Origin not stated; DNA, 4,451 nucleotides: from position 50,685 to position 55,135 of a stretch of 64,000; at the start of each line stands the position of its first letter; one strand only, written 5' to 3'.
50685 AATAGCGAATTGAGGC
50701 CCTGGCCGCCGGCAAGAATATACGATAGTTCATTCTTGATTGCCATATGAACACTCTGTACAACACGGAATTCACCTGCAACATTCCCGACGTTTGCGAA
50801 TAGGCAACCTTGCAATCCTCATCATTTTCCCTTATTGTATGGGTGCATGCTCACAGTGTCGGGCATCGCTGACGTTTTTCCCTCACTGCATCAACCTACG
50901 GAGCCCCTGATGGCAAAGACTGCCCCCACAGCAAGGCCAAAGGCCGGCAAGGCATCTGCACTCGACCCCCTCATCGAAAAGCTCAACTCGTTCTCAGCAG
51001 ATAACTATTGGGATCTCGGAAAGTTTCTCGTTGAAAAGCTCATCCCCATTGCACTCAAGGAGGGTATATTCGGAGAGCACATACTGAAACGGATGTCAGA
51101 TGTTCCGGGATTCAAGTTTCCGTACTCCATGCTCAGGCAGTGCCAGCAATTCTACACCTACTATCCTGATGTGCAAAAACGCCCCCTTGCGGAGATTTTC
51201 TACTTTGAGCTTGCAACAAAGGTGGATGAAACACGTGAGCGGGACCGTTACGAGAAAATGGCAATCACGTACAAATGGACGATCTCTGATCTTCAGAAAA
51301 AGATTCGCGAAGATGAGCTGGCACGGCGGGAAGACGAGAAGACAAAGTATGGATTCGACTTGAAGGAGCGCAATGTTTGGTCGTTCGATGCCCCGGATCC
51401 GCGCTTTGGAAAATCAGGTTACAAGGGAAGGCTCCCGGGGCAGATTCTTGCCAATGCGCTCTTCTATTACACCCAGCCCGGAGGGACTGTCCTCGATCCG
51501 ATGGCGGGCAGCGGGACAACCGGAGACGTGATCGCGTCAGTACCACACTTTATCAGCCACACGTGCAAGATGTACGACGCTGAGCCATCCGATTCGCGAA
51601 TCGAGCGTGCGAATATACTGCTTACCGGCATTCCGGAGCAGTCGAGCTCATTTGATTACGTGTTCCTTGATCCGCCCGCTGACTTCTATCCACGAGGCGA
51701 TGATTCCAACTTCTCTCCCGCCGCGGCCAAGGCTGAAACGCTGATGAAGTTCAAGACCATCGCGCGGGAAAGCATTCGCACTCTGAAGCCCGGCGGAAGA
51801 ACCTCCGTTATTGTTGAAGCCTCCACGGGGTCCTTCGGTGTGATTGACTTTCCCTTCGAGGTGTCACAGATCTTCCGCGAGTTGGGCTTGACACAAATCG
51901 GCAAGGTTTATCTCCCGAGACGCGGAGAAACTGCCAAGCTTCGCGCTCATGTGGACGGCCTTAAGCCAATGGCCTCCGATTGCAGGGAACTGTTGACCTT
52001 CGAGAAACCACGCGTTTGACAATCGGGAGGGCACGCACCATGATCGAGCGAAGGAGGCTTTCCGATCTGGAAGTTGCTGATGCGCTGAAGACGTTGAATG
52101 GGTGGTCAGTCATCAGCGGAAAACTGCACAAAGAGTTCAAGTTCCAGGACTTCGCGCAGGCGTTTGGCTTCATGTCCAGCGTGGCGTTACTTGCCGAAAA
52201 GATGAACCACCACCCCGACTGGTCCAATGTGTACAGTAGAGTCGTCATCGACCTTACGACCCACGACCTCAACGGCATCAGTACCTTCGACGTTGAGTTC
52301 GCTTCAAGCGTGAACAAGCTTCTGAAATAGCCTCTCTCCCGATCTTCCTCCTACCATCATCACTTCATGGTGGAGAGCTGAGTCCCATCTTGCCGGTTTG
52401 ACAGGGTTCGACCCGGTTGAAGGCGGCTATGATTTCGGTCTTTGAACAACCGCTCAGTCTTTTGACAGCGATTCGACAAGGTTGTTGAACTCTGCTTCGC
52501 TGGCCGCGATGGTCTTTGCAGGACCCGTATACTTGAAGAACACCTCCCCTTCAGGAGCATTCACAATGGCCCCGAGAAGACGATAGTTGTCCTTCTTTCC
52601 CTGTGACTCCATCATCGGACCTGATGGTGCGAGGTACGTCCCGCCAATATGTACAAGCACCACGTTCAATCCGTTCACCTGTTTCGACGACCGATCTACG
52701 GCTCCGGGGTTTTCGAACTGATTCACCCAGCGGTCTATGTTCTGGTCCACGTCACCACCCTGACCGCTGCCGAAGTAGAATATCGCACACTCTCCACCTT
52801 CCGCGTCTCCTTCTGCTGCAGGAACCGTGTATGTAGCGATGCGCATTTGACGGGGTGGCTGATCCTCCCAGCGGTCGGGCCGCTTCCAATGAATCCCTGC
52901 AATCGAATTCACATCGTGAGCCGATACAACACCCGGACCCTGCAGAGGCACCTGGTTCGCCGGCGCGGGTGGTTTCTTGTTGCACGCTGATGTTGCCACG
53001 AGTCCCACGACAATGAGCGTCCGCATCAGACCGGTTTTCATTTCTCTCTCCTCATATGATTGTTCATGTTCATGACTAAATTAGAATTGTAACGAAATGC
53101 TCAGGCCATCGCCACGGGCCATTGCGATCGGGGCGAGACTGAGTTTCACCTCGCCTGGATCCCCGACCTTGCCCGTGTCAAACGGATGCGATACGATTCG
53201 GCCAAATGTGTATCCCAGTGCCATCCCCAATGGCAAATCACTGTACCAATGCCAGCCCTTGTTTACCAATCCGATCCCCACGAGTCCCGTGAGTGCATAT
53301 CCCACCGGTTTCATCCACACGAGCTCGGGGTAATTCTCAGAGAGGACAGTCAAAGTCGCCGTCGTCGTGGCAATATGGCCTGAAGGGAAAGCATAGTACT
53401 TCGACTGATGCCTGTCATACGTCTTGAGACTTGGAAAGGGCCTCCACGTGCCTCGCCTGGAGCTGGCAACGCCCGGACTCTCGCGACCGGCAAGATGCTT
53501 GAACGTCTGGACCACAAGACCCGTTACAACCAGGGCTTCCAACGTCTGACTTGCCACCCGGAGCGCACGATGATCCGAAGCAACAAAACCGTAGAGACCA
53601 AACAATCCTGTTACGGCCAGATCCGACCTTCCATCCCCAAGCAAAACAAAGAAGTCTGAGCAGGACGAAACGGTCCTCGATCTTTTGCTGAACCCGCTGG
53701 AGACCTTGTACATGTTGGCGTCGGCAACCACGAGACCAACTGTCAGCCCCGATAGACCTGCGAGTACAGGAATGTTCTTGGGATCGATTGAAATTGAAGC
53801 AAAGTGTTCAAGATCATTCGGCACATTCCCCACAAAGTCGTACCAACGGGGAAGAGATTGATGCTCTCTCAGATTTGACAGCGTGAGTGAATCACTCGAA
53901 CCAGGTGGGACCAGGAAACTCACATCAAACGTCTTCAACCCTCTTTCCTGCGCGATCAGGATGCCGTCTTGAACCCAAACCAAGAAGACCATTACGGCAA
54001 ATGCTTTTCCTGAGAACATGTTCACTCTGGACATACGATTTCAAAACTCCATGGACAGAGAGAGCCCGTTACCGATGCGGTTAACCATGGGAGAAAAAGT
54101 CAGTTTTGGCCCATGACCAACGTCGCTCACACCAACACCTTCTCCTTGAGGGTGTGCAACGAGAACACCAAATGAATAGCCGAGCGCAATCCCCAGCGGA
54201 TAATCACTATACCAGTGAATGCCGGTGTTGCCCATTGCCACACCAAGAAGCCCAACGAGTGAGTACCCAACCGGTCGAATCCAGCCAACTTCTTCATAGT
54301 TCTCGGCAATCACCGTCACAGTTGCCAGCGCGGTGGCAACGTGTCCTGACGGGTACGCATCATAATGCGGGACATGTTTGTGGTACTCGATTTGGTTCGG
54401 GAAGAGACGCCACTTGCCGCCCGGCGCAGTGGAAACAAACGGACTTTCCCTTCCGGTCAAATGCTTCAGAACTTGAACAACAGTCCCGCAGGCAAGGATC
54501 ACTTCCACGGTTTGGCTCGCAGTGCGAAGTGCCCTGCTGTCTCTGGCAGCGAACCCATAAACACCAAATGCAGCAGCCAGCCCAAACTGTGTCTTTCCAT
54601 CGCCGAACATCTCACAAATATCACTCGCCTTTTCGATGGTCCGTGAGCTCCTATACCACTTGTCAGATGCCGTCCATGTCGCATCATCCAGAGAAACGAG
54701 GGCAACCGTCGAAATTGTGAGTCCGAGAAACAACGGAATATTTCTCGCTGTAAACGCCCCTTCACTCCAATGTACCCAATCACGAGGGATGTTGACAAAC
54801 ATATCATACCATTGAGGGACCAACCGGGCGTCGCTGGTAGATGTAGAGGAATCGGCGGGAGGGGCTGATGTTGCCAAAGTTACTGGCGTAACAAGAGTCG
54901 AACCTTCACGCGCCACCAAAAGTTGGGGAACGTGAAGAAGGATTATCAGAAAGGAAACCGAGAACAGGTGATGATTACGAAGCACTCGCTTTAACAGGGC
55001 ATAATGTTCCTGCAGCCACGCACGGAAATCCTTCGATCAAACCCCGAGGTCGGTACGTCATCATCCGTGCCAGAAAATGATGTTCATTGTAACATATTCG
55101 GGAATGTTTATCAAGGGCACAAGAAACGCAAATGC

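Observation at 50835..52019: Orphan methyltransferase-like protein with permuted DNA-MTase motifs, a DPPA catalytic-motif variant and an uncharacterised N-terminal domain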

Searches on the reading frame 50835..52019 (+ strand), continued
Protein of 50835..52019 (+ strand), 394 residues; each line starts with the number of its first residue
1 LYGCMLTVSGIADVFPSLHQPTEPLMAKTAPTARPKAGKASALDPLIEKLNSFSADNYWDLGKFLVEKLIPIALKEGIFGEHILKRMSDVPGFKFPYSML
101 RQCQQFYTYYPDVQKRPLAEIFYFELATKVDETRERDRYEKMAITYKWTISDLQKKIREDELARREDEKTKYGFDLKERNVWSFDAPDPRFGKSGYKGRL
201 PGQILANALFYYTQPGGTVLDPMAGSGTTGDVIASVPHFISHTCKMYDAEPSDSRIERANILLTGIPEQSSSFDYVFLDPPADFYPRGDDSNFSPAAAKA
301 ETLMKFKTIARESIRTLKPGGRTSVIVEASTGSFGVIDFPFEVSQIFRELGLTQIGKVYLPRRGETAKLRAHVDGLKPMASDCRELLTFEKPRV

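Call 82: find_homologous_proteins(query=A6, max_evalue=0.001)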
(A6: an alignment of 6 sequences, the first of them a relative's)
Query A6 (6 sequences) (344 aa, profile of the alignment): 35 proteins with E <= 0.001 among 7262 candidates.
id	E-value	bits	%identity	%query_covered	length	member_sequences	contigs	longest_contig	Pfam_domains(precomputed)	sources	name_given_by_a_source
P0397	1.5e-204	697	100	100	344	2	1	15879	-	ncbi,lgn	ncbi:MAG: hypothetical protein ACETVW_00865 [Dehalococcoidia bacterium]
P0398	1.8e-202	690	93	100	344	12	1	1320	-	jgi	-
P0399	1.6e-200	684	94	100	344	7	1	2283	-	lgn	-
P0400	3.4e-196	669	92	100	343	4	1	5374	-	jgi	-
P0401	5.8e-192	656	90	100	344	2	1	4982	-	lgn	-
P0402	1.3e-191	654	87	100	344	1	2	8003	-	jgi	-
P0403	6.8e-190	649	52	100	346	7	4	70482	-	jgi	-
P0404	1.3e-188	645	87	100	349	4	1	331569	-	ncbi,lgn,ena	-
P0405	4.7e-177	607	51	100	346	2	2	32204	-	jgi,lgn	-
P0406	1.4e-170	585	75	99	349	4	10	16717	-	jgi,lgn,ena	jgi:hypothetical protein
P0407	9.1e-168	576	50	100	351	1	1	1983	-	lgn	-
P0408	7.0e-164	563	51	99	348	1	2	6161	-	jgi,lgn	jgi:hypothetical protein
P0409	7.3e-162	557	52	99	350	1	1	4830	-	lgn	-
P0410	3.9e-155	534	55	99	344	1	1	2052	-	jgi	jgi:hypothetical protein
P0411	1.5e-154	533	51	99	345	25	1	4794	-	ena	-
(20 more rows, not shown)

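Call 94: get_annotated_region(hit=H1, flank=4000)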
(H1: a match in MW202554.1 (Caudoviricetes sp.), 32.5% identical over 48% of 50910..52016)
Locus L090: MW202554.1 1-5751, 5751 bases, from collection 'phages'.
description: Podoviridae sp. isolate ctLwi270, complete genome.
organism: Caudoviricetes sp. (NCBI taxid 2832643)
taxonomy: Viruses; Duplodnaviria; Heunggongvirae; Uroviricota; Caudoviricetes
host: -; source: Manatee Spring; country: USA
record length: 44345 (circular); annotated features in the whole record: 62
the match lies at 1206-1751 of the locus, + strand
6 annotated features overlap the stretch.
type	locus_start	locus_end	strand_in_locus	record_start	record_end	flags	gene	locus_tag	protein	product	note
CDS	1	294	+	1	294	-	-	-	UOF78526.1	hypothetical protein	-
CDS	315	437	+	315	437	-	-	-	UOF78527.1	hypothetical protein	-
CDS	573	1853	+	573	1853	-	-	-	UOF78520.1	chromosome partitioning protein parB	-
CDS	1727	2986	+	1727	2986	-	-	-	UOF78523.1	DNA polymerase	-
CDS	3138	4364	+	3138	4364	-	-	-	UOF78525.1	DNA polymerase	-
CDS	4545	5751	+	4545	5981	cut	-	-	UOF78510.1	hypothetical protein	-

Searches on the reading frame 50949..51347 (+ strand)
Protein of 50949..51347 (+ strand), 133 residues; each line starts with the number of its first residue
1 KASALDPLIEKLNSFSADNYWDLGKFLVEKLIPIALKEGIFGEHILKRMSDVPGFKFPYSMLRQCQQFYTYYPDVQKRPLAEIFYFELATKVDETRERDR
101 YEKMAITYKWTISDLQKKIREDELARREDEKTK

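Call 65: predict_structure(alignment_id=A4)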
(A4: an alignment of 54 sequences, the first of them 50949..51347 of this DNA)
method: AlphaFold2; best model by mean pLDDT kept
length: 133 residues; sequences in the alignment: 54
mean_pLDDT: 90.8   pTM: 0.81
mean pLDDT of the five models: 90.8, 90.6, 90.6, 89.8, 88.9
residues with pLDDT >= 90: 90; 70-90: 40; 50-70: 2; < 50: 1
segments of 3 or more residues with pLDDT < 50: none
pLDDT, mean of each block of 10 residues (from residue 1): 74 80 94 90 87 87 95 96 96 96 98 98 93 82
secondary structure, 60 per line:
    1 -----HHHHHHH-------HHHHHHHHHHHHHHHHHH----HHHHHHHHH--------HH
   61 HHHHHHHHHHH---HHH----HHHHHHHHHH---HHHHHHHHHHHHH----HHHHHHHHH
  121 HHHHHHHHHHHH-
elements in order: H6-12 H20-37 H42-50 H59-71 H82-91 H95-107 H112-132

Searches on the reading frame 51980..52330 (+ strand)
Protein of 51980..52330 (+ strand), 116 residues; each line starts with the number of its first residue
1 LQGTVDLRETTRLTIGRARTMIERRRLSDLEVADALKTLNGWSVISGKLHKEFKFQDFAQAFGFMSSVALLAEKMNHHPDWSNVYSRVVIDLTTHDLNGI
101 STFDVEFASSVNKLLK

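Call 10: search_protein_families(library=pfam, proteins=[window:51980-52330:+], max_evalue=0.001)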
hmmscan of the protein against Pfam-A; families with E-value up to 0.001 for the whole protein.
window:51980-52330:+ (116 aa): 1 family
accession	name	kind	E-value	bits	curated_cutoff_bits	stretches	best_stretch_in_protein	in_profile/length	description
PF01329.24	Pterin_4a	-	1e-30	106.1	26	1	26-114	2-91/91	Pterin 4 alpha carbinolamine dehydratase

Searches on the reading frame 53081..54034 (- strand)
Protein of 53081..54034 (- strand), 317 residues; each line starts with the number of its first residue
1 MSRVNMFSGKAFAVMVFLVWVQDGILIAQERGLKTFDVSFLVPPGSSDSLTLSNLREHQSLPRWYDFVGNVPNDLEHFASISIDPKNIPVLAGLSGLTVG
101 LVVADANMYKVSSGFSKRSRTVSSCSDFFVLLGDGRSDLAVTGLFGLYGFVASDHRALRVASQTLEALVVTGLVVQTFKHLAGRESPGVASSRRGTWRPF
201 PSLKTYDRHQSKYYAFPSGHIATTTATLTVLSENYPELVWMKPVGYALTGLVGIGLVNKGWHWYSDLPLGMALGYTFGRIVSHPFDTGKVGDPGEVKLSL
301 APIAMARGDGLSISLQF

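Call 10: search_protein_families(library=pfam, proteins=[window:53081-54034:-], max_evalue=0.001)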
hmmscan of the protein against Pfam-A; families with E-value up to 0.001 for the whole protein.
window:53081-54034:- (317 aa): 2 families
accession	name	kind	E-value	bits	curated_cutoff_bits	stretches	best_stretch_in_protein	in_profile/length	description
PF01569.27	PAP2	-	1.7e-13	50.9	27.2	1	165-283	6-123/130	PAP2 superfamily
PF14378.12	PAP2_3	-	2.4e-06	27.9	27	1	200-274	111-184/190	PAP2 superfamily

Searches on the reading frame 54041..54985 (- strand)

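Call 10: search_protein_families(library=pfam, proteins=[window:54041-54985:-], max_evalue=0.001)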
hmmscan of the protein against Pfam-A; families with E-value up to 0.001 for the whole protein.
window:54041-54985:- (314 aa): 2 families
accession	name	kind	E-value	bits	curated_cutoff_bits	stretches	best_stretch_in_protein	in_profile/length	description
PF01569.27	PAP2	-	1.4e-10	41.5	27.2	1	161-278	7-123/130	PAP2 superfamily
PF14378.12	PAP2_3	-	2.1e-05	24.9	27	1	132-269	39-184/190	PAP2 superfamily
